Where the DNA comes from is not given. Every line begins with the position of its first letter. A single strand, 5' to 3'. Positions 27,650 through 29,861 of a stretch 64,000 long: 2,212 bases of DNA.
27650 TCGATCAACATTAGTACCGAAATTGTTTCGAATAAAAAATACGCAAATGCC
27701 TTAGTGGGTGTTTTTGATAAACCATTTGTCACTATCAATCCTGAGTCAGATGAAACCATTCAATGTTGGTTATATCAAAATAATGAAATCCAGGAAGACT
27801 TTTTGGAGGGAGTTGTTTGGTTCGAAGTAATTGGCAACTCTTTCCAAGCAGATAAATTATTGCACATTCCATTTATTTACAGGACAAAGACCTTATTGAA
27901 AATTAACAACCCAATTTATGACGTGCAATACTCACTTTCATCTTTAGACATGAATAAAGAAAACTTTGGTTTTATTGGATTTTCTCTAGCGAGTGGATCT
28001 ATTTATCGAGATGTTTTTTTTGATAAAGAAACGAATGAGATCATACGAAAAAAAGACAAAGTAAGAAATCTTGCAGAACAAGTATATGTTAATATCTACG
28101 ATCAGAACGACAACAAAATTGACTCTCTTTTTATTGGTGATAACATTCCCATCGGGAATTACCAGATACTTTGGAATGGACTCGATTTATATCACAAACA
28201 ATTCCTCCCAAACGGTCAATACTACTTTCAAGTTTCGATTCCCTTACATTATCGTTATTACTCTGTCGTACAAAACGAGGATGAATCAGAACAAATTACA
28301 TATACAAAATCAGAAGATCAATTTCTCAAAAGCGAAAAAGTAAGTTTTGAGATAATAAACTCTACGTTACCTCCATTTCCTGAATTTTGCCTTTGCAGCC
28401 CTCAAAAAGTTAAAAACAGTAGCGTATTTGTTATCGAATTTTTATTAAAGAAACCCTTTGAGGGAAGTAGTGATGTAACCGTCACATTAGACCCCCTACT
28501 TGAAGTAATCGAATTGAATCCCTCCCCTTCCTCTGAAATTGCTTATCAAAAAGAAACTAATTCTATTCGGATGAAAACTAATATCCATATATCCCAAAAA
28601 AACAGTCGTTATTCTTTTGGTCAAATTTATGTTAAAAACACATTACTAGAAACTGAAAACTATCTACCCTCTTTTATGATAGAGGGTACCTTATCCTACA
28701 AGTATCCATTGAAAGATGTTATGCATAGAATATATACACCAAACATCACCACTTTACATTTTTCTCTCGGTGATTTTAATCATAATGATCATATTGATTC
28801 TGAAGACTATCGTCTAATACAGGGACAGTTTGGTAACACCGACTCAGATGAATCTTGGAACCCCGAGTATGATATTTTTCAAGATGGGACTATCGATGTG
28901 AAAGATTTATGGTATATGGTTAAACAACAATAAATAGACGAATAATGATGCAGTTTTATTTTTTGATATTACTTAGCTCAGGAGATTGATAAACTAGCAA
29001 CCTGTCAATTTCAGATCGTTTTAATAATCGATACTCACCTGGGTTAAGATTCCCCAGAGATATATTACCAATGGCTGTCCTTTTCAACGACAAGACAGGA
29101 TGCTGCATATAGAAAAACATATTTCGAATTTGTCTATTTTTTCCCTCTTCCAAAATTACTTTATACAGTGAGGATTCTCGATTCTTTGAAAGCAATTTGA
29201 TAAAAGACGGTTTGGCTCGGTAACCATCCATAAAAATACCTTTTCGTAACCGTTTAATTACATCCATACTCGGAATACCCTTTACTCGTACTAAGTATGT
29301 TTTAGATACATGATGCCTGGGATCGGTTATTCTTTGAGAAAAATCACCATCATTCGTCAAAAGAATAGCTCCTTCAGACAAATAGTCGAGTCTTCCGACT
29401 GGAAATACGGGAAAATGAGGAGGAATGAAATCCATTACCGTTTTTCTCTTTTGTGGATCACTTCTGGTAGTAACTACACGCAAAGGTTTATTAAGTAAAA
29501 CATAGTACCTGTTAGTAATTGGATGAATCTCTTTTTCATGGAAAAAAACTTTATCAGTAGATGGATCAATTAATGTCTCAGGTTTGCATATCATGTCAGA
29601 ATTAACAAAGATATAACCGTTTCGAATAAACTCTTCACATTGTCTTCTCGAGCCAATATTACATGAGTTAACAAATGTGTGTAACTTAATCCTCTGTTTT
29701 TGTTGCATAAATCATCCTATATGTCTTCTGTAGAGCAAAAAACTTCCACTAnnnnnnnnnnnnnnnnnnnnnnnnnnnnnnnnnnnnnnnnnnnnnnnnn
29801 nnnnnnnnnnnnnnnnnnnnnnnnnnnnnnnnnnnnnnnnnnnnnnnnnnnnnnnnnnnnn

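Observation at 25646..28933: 1095-aa subtilase with a PA domain and a C-terminal dockerin-like double calcium-loop module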

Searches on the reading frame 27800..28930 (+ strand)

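Call 5: search_protein_families(library=pfam, proteins=[window:27800-28930:+], max_evalue=1)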
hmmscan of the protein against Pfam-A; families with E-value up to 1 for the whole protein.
window:27800-28930:+ (377 aa): 3 families
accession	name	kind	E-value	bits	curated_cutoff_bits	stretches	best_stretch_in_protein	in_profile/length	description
PF13860.13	FlgD_ig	-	2.1e-05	24.8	27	1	92-146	22-74/79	FlgD Ig-like domain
PF00404.24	Dockerin_1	-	0.0064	17.1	22.9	1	323-371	1-50/57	Dockerin type I domain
PF20622.4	Big_15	-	0.083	13.2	27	1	85-109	51-75/82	Bacterial Ig domain (Big_16)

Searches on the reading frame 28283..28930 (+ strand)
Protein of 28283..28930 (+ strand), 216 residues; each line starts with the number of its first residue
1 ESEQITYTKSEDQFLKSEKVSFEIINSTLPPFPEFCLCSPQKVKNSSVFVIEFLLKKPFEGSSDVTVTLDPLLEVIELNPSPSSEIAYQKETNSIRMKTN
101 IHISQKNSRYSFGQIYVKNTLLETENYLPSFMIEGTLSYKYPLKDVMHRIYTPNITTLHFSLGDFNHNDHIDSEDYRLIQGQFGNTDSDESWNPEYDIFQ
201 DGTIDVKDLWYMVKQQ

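Call 17: search_solved_structures(query=A1, max_evalue=1, show_alignments=2)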
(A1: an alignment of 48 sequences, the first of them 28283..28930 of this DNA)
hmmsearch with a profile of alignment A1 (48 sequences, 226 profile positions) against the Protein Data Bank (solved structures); distinct sequences matched with E-value up to 1: 137 (the best 60 are shown).
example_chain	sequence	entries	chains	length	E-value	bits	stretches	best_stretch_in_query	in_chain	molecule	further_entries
2y3n_B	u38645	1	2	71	1.7e-18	70.5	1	167-224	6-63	CELLULOSOMAL FAMILY-48 PROCESSIVE GLYCOSIDE HYDROLASE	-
3kcp_A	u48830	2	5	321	2.3e-11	47.1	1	166-224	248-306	Cellulosomal-scaffolding protein A | Cellulosome anchoring protein cohesin region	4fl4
4u3s_B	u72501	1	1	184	5.2e-10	42.7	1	171-223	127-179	Cellulosomal scaffoldin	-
4wi0_B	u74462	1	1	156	8e-10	42.1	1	172-223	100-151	Cellulosomal scaffoldin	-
1clc_A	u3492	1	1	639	8.7e-09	38.7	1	161-221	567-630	ENDOGLUCANASE CELD; EC: 3.2.1.4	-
4cj0_A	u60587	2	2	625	8.7e-09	38.7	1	161-221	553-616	ENDOGLUCANASE D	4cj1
8x39_A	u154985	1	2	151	1.5e-08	38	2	165-220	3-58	Serine protease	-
8x3a_A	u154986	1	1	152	1.5e-08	37.9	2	165-220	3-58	Serine protease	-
4fl4_A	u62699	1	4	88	1.6e-08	37.9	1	166-221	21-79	Glycoside hydrolase family 9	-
2yik_A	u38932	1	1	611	1.7e-08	37.7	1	160-221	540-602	ENDOGLUCANASE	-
2b59_B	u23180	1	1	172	2.6e-08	37.1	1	166-224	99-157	Cellulosomal scaffolding protein A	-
5k39_B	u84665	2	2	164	5.7e-08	36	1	172-222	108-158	Dockerin module from a protein of unknown function | Ig domain protein group 2 domain protein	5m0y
2mte_A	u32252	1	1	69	1.2e-07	34.9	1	166-223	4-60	Cellulose 1,4-beta-cellobiosidase (reducing end) CelS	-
1daq_A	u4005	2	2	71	1.2e-07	34.9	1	166-223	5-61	ENDOGLUCANASE SS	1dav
2ccl_B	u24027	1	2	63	5.8e-07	32.7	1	165-221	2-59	ENDO-1,4-BETA-XYLANASE Y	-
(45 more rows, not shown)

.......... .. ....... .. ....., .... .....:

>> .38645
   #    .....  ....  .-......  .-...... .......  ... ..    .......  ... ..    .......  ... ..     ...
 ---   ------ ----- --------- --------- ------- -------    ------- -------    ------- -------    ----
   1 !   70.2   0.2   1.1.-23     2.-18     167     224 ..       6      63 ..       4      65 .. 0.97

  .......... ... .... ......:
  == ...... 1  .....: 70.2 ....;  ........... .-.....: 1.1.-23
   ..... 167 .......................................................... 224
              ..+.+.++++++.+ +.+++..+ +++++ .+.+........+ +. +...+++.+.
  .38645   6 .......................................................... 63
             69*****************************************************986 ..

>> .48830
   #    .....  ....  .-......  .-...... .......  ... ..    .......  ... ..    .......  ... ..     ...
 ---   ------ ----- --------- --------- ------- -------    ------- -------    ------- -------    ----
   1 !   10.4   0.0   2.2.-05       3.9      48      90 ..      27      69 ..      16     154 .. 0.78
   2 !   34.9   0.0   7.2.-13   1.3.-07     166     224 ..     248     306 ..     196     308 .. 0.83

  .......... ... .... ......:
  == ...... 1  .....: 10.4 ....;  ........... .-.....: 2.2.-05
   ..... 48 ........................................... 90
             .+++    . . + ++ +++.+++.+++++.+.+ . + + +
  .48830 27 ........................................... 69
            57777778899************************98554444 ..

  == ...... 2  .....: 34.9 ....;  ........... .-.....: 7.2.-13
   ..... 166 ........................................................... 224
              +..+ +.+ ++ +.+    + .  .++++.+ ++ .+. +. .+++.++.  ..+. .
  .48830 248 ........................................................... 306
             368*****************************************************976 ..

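Call 22: predict_structure(alignment_id=A1)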
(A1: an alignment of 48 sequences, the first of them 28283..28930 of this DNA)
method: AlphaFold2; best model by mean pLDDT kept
length: 216 residues; sequences in the alignment: 48
mean_pLDDT: 89.2   pTM: 0.81
mean pLDDT of the five models: 89.2, 89.1, 88.1, 88.0, 80.2
residues with pLDDT >= 90: 152; 70-90: 44; 50-70: 16; < 50: 4
segments of 3 or more residues with pLDDT < 50: 1-3
pLDDT, mean of each block of 10 residues (from residue 1): 51 65 84 94 93 95 96 97 96 97 79 96 85 93 83 90 93 96 96 96 96 89
secondary structure, 60 per line:
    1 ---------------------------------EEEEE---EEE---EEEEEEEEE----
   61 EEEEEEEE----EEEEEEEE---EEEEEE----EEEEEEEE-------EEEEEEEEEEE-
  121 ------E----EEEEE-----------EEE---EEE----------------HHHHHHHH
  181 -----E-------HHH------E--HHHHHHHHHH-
elements in order: E34-38 E42-44 E48-56 E61-68 E73-80 E84-89 E94-101 E109-119 E132-136 E148-150 E154-156 H173-180 H206-215

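Call 24: fold_search(model_id=the predicted structure, library=pdb)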
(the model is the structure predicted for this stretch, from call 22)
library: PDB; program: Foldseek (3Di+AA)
matches with E <= 10: 1907; with E <= 0.001: 25
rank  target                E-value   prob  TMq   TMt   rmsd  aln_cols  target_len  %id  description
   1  3kcp_A                1.2e-07  1.00  0.42  0.31  24.9       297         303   12  Crystal structure of interacting Clostridium thermocellum multimodular components (released 2010-02-09)
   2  2xdh                  4.1e-06  1.00  0.44  0.63   5.2       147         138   15  Non-cellulosomal cohesin from the hyperthermophilic archaeon Archaeoglobus fulgidus (released 2010-05-26)
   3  6kgc_A                9.0e-06  1.00  0.40  0.56   4.9       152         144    8  Crystal structure of CaDoc0917(R49D)-CaCohA2 complex at pH 5.4 (released 2020-07-08)
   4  6kgd_A                1.2e-05  1.00  0.41  0.56   4.8       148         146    9  Crystal structure of CaDoc0917(R49D)-CaCohA2 complex at pH 8.0 (released 2020-07-08)
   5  6kgf_A                1.4e-05  1.00  0.41  0.58   4.9       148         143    9  Crystal structure of CaDoc0917(R16D)-CaCohA2 complex at pH 8.2 (released 2020-07-08)
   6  9ifr                  1.8e-05  1.00  0.41  0.66   3.9       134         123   10  CLIPPER domain from the Gram-negative fibrillar adhesin "B9T28_05395 (released 2025-11-26)
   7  6kgf_C                2.0e-05  1.00  0.40  0.54   4.9       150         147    9  Crystal structure of CaDoc0917(R16D)-CaCohA2 complex at pH 8.2 (released 2020-07-08)
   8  5k39_A                2.7e-05  1.00  0.40  0.50   5.9       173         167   13  THE TYPE II COHESIN DOCKERIN COMPLEX FROM CLOSTRIDIUM THERMOCELLUM (released 2017-03-29)
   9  2jh2_A                6.6e-05  1.00  0.39  0.58   5.1       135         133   12  X-ray crystal structure of a cohesin-like module from Clostridium perfringens (released 2007-11-06)
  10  3ghp_A                1.9e-04  1.00  0.42  0.47   4.5       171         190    9  Structure of the second type II cohesin module from the adaptor ScaA scaffoldin of Acetivibrio cellulolyticus (includi (released 2009-06-23)
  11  2jh2_C                1.9e-04  1.00  0.39  0.59   5.2       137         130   10  X-ray crystal structure of a cohesin-like module from Clostridium perfringens (released 2007-11-06)
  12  7me6_B                2.2e-04  1.00  0.33  0.49   6.9       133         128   13  Structure of the apo form of YcnI (released 2021-08-18)
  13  2w1n                  2.4e-04  1.00  0.41  0.40   5.4       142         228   12  cohesin and fibronectin type-III double module construct from the Clostridium perfringens glycoside hydrolase GH84C (released 2009-02-03)
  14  8um6_B                2.4e-04  1.00  0.34  0.51   6.8       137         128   14  Structure of copper bound to YcnI W137F (released 2024-02-07)
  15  2jh2_B                2.6e-04  1.00  0.37  0.55   5.4       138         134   12  X-ray crystal structure of a cohesin-like module from Clostridium perfringens (released 2007-11-06)
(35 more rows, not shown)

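Call 31: find_homologous_proteins(query=A1, max_evalue=0.001)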
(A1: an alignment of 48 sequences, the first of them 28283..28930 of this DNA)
Query A1 (48 sequences) (216 aa, profile of the alignment): 23 proteins with E <= 0.001 among 6030 candidates.
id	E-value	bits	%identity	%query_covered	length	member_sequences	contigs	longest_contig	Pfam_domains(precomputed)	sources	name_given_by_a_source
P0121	1.6e-33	134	-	-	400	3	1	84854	PF06280.19,PF00404.25,PF00963.25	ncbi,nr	ncbi:dockerin type I domain-containing protein [bacterium]|nr:dockerin type I domain-containing prot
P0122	2.3e-33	134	-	-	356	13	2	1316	PF00404.25,PF00963.25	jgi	jgi:hypothetical protein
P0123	1.7e-32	131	-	-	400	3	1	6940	PF00404.25,PF00963.25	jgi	-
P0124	2.6e-32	130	-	-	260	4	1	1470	PF00404.25,PF00963.25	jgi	jgi:hypothetical protein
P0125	3.0e-32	130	-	-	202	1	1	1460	PF00404.25,PF00963.25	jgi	jgi:hypothetical protein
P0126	4.9e-32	130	-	-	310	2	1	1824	PF00404.25,PF00963.25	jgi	jgi:hypothetical protein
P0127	7.8e-32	129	-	-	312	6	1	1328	PF00404.25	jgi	jgi:hypothetical protein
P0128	1.5e-31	128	30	21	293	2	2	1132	PF00404.25,PF00963.25,PF13860.13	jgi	-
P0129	4.4e-31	126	-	-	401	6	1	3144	PF00404.25,PF00963.25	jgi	jgi:hypothetical protein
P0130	4.5e-29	120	-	-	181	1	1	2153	PF00404.25,PF00963.25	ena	-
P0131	7.8e-29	119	-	-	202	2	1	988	PF00404.25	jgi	jgi:hypothetical protein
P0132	1.0e-28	119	-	-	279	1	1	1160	PF00404.25,PF00963.25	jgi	-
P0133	3.9e-27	114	-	-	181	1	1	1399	PF00404.25,PF00963.25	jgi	jgi:hypothetical protein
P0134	3.1e-26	111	-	-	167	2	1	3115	PF00404.25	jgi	jgi:hypothetical protein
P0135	3.3e-21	94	-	-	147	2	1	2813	PF00404.25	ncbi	ncbi:MAG: dockerin type I domain-containing protein, partial [Candidatus Cryosericum sp.]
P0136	5.1e-19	87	41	8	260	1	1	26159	PF00404.25,PF00963.25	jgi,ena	jgi:hypothetical protein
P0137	4.6e-18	84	30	21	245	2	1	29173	PF00404.25,PF00963.25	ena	-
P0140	3.1e-8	52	-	-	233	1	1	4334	PF00404.25,PF00963.25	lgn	-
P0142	1.2e-6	46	-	-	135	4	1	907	PF00963.25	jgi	jgi:general secretion pathway protein D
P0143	1.1e-5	43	25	45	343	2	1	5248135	PF07679.23,PF13895.13,PF07686.24,PF00404.25,PF13927.13,PF00047.32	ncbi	-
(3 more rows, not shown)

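Call 80: search_protein_representatives(alignment_id=A1)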
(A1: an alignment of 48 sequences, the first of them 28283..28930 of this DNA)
Query: 48 sequences, 226 profile positions. Proteins with E-value up to 0.001 (for the whole library): 58209; up to 1e-10: 8798; up to 1e-30: 203. The best 150 are listed.
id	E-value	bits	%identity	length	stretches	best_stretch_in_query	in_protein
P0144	6.3e-118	408.8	-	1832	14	164-220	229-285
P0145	3.2e-116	403.2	-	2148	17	161-220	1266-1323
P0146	8.3e-88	310.3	-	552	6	154-222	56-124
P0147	3.3e-80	285.4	-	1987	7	163-223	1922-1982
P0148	2.5e-79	282.6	-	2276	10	18-149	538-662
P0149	1.4e-75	270.3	-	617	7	168-217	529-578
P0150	5.5e-72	258.5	-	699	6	28-221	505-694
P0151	3.5e-66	239.6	-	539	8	166-221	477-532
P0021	8.0e-64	231.9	-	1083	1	4-223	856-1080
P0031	1.2e-63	231.2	-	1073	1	7-223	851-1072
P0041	5.2e-61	222.6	-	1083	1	11-222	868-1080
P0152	5.9e-61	222.5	-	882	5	31-149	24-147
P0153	2.1e-59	217.4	-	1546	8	169-217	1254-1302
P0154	3.7e-59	216.6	-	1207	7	164-224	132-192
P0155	7.3e-58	212.4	-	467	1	6-223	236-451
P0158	1.3e-54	201.7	-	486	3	30-224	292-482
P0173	3.7e-47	177.3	-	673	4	14-224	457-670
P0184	1.8e-44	168.6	-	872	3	36-224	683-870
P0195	3.9e-42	160.9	-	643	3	23-222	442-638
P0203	2.1e-40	155.2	-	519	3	20-222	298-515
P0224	8.4e-38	146.7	-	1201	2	19-224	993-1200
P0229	2.4e-37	145.3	-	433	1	16-222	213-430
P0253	2.3e-35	138.7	-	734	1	13-221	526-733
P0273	9.2e-34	133.5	-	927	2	32-223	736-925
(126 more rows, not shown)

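Call 81: search_protein_families(library=pfam, proteins=[P0155, P0158, P0173, P0184, P0195, P0203, P0224, P0253, P0273, P0229], max_evalue=0.0001)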
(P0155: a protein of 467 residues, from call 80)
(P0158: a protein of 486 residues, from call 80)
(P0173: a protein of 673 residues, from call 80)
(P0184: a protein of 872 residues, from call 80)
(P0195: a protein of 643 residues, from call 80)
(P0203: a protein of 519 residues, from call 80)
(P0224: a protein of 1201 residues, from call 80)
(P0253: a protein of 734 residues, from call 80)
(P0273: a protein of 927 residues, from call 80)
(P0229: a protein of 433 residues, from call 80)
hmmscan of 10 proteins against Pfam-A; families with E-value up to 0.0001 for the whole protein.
P0155 (467 aa): 1 family
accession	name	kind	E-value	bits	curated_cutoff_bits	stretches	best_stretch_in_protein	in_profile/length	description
PF00404.24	Dockerin_1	-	9.5e-05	23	22.9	0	395-415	1-21/57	Dockerin type I domain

P0158 (486 aa): 1 family
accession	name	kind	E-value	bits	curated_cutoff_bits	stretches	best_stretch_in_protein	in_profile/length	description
PF00963.24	Cohesin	-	3.1e-22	79.7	24.1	3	172-287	11-137/139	Cohesin domain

P0173 (673 aa): 4 families
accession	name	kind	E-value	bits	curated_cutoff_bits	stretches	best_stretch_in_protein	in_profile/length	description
PF00963.24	Cohesin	-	2.3e-50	170.8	24.1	4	194-323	7-139/139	Cohesin domain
PF00404.24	Dockerin_1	-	5.7e-07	30.1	22.9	1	617-663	3-52/57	Dockerin type I domain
PF22544.2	HYDIN_VesB_CFA65-like_Ig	-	9.4e-07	29.4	25.5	0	325-378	46-99/100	HYDIN/CFA65/VesB-like, Ig-like domain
PF07610.17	DUF1573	-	4.4e-06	27.1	26.1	0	334-378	51-96/98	Protein of unknown function (DUF1573)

P0184 (872 aa): 3 families
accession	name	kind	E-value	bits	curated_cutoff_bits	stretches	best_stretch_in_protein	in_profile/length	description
PF00496.27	SBP_bac_5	-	1.5e-27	97.2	32.4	1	161-463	115-365/368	Bacterial extracellular solute-binding proteins, family 5 Middle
PF00404.24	Dockerin_1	-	1e-18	67.7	22.9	2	52-99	1-49/57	Dockerin type I domain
PF00963.24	Cohesin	-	1.5e-09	38.6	24.1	1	686-777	9-103/139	Cohesin domain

P0195 (643 aa): 4 families
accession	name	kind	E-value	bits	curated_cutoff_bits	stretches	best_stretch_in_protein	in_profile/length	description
PF00404.24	Dockerin_1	-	2.5e-24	85.7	22.9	2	582-636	1-55/57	Dockerin type I domain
PF13517.12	FG-GAP_3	-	6.8e-09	36.6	26.9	0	560-594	27-60/61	FG-GAP-like repeat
PF01839.29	FG-GAP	-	5e-07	29.9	22.1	0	382-397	3-18/37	FG-GAP repeat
PF00036.39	EF-hand_1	-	4.5e-06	26.3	25.4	0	221-233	6-18/29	EF hand domain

P0203 (519 aa): 4 families
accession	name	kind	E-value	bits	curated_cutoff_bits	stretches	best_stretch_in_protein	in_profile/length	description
PF18911.6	PKD_4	-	3.3e-19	69.1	27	1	230-316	4-85/85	PKD domain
PF00404.24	Dockerin_1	-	7.8e-16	58.5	22.9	2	461-512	2-54/57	Dockerin type I domain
PF00801.26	PKD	-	1.6e-14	54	23.5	1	235-313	5-78/80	PKD domain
PF00963.24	Cohesin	-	2.3e-09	38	24.1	0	336-451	14-135/139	Cohesin domain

P0224 (1201 aa): 4 families
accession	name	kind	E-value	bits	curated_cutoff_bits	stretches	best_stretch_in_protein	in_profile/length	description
PF03415.19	Peptidase_C11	-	3e-52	178.8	25.8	2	366-610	105-358/359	Clostripain family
PF00963.24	Cohesin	-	2.2e-20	73.7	24.1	2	880-1003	7-139/139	Cohesin domain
PF04151.21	PPC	-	1.4e-12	48.7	25.9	3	651-721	1-69/70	Bacterial pre-peptidase C-terminal domain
PF00404.24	Dockerin_1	-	1.8e-09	38.1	22.9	1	1143-1193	1-52/57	Dockerin type I domain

P0253 (734 aa): 2 families
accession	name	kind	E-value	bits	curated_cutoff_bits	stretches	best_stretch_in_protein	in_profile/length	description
PF00082.27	Peptidase_S8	-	2.7e-18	66.7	21.8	1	2-253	165-274/288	Subtilase family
PF02225.27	PA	-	1.7e-10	41.3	23.9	1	57-146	6-94/95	PA domain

P0273 (927 aa): 3 families
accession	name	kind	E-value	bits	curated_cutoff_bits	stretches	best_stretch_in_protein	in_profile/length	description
PF00496.27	SBP_bac_5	-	5e-34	118.5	32.4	2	86-267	180-352/368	Bacterial extracellular solute-binding proteins, family 5 Middle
PF00963.24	Cohesin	-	2.4e-09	38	24.1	1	744-862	10-135/139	Cohesin domain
PF00404.24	Dockerin_1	-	1.7e-08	34.9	22.9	1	869-921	1-54/57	Dockerin type I domain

P0229 (433 aa): 1 family
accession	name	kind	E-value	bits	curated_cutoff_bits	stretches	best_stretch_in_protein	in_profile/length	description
PF00404.24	Dockerin_1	-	5.7e-06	26.9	22.9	1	376-429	2-56/57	Dockerin type I domain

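Call 85: search_protein_families(library=pfam, alignment_id=A1, max_evalue=0.001)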
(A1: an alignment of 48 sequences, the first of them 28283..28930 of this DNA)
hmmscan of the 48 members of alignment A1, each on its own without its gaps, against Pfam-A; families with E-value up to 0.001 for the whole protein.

A. member 1, window:28283-28930:+ (216 aa): 0 families

B. families by the number of members that match (of 48 scanned): 3 families
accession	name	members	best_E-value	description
PF00404.24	Dockerin_1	34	3.1e-11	Dockerin type I domain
PF00963.24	Cohesin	9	1.4e-08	Cohesin domain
PF13405.12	EF-hand_6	1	0.00088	EF-hand domain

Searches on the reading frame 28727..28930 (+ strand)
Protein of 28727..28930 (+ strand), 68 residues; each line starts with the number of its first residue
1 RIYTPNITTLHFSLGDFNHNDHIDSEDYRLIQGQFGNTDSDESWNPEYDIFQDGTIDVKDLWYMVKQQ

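Call 5: search_protein_families(library=pfam, proteins=[window:28727-28930:+], max_evalue=1)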
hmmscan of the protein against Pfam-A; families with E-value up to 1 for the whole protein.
window:28727-28930:+ (68 aa): 3 families
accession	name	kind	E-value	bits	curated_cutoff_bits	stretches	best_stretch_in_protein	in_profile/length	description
PF00404.24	Dockerin_1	-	0.00014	22.4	22.9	1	14-62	1-50/57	Dockerin type I domain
PF13405.12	EF-hand_6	-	0.012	15.7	25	0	48-65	9-26/30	EF-hand domain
PF13499.12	EF-hand_7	-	0.058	14.2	30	1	12-62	8-63/67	EF-hand domain pair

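Call 6: search_protein_families(library=ncbifam, proteins=[window:28727-28930:+], max_evalue=1)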
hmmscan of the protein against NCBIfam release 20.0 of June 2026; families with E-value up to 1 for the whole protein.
window:28727-28930:+ (68 aa): 0 families

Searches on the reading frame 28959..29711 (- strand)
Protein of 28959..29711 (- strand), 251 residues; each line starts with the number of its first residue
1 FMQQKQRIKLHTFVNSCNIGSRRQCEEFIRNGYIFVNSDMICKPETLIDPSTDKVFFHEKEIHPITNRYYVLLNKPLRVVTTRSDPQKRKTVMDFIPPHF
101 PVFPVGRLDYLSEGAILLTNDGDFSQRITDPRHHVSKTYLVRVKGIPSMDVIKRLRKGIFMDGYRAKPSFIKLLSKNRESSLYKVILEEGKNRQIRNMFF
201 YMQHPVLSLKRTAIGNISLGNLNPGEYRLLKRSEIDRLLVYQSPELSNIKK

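Call 68: search_protein_families(library=pfam, proteins=[window:28959-29711:-], max_evalue=0.001)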
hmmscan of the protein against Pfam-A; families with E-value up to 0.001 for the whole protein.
window:28959-29711:- (251 aa): 1 family
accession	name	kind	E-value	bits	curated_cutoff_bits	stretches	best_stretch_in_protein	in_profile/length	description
PF00849.27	PseudoU_synth_2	-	4.1e-21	76.2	26.8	1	69-199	1-150/152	RNA pseudouridylate synthase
